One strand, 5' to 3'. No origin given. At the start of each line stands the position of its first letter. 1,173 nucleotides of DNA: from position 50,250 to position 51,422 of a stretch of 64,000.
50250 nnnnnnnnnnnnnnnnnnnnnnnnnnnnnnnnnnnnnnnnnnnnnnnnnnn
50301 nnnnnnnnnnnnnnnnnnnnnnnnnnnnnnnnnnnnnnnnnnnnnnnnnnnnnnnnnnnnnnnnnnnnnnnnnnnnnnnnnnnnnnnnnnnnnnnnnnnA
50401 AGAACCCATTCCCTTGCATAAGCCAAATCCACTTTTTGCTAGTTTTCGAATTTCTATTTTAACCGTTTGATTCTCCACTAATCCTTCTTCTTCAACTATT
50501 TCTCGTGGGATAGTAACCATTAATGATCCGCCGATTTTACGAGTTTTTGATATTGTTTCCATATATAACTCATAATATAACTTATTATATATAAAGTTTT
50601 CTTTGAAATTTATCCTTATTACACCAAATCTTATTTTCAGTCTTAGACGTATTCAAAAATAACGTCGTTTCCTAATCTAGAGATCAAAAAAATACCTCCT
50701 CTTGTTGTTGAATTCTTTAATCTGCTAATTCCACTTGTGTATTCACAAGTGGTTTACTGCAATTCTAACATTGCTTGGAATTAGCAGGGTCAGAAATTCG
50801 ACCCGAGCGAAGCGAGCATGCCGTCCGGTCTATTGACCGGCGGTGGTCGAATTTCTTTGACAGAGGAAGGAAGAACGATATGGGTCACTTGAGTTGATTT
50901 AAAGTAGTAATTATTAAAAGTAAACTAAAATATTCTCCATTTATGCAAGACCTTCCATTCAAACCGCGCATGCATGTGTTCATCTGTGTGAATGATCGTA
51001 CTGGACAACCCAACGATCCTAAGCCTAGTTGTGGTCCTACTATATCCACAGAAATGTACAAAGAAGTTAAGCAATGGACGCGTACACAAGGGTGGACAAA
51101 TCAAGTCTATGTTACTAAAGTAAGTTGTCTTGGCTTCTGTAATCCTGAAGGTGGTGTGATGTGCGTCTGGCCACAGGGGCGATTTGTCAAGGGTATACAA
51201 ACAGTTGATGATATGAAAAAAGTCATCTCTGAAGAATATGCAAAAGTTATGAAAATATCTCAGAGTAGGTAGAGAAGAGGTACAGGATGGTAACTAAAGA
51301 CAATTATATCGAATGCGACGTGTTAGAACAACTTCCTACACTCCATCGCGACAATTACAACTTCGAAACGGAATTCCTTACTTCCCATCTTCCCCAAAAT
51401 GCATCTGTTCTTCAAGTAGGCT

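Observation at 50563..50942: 380-bp intergenic region with an AT-rich tract followed by two near-identical-size palindromic modules: candidate replication origin, MITE pair or structured sRNAs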

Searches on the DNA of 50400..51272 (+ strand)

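Call 6: search_rna_families(source=window, start=50400, end=51100, threshold=evalue, max_evalue=10, show_alignments=3)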
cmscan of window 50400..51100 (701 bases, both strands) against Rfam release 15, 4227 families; matches with E-value up to 10: 2.
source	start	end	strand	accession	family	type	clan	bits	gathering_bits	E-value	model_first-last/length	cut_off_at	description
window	50482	50547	-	RF03024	Rothia-sucC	Cis-reg;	-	15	64.5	4.8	1-59/59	no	Rothia-sucC RNA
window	50766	50961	-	RF01946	KCNQ1OT1_1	Gene; lncRNA;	-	4.7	70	7.9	265-464/464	no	KCNQ1 overlapping transcript 1 conserved region 1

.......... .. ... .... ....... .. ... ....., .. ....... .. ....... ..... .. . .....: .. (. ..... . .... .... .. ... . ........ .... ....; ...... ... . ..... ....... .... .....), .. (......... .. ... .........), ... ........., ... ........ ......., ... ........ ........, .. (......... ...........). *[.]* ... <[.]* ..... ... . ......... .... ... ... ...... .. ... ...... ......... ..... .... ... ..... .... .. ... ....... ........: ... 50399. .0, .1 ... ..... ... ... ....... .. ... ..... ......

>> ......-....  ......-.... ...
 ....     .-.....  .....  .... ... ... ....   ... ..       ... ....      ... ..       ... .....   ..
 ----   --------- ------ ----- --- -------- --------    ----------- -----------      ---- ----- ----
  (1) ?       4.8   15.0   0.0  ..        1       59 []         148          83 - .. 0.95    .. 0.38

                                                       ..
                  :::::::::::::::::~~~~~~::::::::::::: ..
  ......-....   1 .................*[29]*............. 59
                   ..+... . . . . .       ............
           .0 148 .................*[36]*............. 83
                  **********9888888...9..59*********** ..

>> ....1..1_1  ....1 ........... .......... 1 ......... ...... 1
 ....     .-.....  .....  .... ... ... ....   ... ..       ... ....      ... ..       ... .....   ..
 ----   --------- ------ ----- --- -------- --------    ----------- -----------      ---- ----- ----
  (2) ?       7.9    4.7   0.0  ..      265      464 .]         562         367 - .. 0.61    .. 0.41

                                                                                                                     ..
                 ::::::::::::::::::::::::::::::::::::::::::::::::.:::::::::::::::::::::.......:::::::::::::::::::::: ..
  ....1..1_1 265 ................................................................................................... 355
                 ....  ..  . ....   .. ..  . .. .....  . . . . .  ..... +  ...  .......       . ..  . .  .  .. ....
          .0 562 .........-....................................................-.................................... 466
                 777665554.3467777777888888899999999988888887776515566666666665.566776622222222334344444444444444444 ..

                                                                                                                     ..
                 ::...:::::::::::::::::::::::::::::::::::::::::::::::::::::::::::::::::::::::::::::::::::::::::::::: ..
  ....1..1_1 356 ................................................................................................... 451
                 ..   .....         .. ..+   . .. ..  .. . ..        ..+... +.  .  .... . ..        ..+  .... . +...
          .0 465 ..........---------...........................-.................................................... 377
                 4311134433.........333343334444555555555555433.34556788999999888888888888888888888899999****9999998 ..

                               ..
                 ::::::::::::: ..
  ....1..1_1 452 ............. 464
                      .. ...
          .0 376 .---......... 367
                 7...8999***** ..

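Call 46: search_dna_similar(query=window:50690-50880:+, collection=plasmids, mode=distant, max_evalue=1, max_rows=10)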
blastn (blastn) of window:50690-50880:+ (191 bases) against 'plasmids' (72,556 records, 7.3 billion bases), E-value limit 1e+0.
No match.

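Call 47: search_dna_similar(query=window:50690-50880:+, collection=phages, mode=distant, max_evalue=1, max_rows=10)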
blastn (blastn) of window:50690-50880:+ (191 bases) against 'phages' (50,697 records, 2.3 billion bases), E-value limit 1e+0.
No match.

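Call 53: search_rna_families(sources=[L005, L021, L026, L029, L019], threshold=gathering)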
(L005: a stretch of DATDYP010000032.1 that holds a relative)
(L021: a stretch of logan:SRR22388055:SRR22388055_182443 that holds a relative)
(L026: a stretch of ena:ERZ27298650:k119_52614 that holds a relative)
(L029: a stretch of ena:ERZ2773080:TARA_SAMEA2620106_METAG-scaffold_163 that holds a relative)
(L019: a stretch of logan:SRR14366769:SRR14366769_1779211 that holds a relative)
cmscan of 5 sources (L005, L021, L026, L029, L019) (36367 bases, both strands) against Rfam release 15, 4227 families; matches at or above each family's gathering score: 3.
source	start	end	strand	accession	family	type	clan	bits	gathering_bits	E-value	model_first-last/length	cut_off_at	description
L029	1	1434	+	RF02540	LSU_rRNA_archaea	Gene; rRNA;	CL00112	1262.4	50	0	1568-2987/2987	5'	Archaeal large subunit ribosomal RNA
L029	3427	3823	+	RF00373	RNaseP_arch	Gene; ribozyme;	CL00002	103.5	84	4.4e-28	1-288/288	no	Archaeal RNase P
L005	3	89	-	RF00005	tRNA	Gene; tRNA;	CL00001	44.1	29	2.4e-06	1-71/71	no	tRNA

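Call 65: build_rna_model(alignment_id=A1, structure=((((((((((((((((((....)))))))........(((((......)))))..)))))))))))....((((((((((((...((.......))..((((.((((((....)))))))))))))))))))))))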
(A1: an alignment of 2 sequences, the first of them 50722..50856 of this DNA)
Model R1 built from alignment A1 (2 sequences, 135 columns); structure: as given.
model positions 135; base pairs 47; branch points 3; effective number of sequences 0.57; information 0.589 bits per position. Calibrated on 0.2 Mb of random sequence (short: E-values are rough).
structure used (alignment columns):
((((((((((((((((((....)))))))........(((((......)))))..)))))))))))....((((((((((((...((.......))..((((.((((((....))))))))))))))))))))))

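Call 66: search_with_rna_model(model_id=R1, sources=[window, L002, L003, L004, L005, L006, L007, L008, L009, L010, L011, L012, L013, L014, L015, L019, L021, L022, L024, L026, L029, L035, L036, L037, L039, L040, L041, L042], max_evalue=10)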
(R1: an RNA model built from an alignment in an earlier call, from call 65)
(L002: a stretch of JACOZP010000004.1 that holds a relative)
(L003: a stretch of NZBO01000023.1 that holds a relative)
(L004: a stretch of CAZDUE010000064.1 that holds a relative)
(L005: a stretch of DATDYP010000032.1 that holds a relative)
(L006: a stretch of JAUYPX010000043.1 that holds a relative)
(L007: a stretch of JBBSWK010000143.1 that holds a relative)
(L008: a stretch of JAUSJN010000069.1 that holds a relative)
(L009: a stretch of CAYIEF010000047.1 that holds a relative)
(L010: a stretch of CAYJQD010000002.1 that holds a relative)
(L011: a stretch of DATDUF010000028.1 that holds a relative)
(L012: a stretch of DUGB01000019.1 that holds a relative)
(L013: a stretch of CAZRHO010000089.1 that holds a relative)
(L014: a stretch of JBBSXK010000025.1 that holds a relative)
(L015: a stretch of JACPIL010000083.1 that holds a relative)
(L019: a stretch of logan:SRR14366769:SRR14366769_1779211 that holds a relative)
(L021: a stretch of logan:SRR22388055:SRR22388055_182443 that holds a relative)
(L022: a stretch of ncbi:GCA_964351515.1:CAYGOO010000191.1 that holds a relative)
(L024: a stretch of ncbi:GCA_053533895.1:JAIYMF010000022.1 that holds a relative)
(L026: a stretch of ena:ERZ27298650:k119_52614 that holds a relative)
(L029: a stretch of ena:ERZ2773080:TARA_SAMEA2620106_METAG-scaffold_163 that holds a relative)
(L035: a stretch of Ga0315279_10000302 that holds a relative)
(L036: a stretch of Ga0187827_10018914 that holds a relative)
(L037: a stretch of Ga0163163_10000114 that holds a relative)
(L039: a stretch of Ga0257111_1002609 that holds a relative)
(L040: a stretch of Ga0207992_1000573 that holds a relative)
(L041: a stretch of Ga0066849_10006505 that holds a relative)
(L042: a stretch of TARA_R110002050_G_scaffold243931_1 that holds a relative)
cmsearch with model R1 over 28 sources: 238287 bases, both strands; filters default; matches with E-value up to 10: 1.
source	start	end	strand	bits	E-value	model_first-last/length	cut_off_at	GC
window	50722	50856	+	169.9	1.9e-47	1-135/135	no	0.48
